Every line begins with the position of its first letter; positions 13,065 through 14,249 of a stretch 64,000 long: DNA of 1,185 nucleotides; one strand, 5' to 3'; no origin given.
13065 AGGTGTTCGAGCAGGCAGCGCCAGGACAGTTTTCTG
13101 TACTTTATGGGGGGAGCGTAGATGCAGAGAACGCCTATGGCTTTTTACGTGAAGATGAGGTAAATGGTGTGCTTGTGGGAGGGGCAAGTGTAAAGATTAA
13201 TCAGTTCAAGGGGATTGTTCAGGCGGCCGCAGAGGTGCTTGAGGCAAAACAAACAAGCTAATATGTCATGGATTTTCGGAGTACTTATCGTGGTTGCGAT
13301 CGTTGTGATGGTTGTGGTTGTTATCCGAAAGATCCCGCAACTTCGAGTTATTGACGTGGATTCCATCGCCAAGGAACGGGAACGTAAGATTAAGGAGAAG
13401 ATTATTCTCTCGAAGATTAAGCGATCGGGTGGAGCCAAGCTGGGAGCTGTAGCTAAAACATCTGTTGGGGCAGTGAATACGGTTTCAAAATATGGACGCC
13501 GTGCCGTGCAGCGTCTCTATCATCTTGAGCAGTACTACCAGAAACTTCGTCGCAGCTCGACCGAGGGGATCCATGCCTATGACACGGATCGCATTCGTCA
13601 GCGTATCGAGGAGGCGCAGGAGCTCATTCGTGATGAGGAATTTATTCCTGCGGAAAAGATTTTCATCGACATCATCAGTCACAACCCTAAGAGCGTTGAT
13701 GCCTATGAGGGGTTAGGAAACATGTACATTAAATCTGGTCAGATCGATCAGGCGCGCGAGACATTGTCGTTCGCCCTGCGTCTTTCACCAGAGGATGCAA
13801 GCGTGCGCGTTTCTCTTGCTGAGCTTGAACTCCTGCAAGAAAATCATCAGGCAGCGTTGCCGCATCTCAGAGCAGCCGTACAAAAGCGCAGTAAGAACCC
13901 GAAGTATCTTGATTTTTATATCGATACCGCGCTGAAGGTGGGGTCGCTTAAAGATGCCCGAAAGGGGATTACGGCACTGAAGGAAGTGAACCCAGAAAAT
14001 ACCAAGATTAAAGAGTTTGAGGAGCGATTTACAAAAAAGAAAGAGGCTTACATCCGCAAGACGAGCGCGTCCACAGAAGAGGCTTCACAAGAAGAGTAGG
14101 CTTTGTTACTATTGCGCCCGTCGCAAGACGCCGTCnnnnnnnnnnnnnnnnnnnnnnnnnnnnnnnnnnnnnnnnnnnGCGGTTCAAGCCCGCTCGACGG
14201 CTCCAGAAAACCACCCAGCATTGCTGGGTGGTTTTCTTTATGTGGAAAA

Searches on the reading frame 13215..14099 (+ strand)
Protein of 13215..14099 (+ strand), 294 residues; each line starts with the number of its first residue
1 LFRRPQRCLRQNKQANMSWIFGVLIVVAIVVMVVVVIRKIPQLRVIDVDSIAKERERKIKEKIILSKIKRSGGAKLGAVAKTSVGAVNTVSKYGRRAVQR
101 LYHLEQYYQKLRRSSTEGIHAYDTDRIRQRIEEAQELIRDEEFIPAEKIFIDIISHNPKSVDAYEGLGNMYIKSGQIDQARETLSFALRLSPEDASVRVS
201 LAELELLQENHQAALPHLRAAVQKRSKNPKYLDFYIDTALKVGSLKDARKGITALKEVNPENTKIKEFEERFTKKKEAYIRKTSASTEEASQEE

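Call 32: search_protein_families(library=pfam, proteins=[window:13215-14099:+], max_evalue=0.01)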
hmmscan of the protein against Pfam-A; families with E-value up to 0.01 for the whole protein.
window:13215-14099:+ (294 aa): 16 families
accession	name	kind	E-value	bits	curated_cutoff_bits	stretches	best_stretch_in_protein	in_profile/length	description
PF14559.12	TPR_19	-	1.7e-12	47.9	25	2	146-197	10-61/68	Tetratricopeptide repeat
PF13432.12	TPR_16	-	6.9e-10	39.6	32.7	1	167-229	3-65/65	Tetratricopeptide repeat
PF13428.12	TPR_14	-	1.8e-08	34.6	23.5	1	162-204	2-44/44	Tetratricopeptide repeat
PF13431.12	TPR_17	-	3.5e-07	30.4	24.4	1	152-182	4-34/34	Tetratricopeptide repeat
PF13414.12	TPR_11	-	9.1e-07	28.9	26.8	1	168-203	1-36/42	TPR repeat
PF00515.34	TPR_1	-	1.4e-06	28.3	27.8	1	162-194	2-34/34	Tetratricopeptide repeat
PF23914.1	TPR_CcmH_CycH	-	2.7e-06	27.7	42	1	155-263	44-155/158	Cytochrome c-type biogenesis protein H TPR domain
PF25064.1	ARM_TT21_5th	-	7.4e-06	26.7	27.8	0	199-264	5-70/117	TT21 fifth ARM repeats domain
PF13424.12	TPR_12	-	2.3e-05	24.9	30.1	1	163-222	5-72/77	Tetratricopeptide repeat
PF07719.23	TPR_2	-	2.3e-05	24.6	27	0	162-194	2-34/34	Tetratricopeptide repeat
PF13371.12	TPR_9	-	4.6e-05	23.8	35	0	167-227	1-61/73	Tetratricopeptide repeat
PF13181.12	TPR_8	-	0.00079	19.8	25.7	0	162-193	2-33/34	Tetratricopeptide repeat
PF14561.12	TPR_20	-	0.0024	18.6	25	0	183-226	10-53/90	Tetratricopeptide repeat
PF12569.14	NatA_aux_su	-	0.0038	16.7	33.3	0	208-267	17-76/515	N-terminal acetyltransferase A, auxiliary subunit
PF13429.12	TPR_15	-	0.0091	15.9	26.2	0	156-243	175-262/280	Tetratricopeptide repeat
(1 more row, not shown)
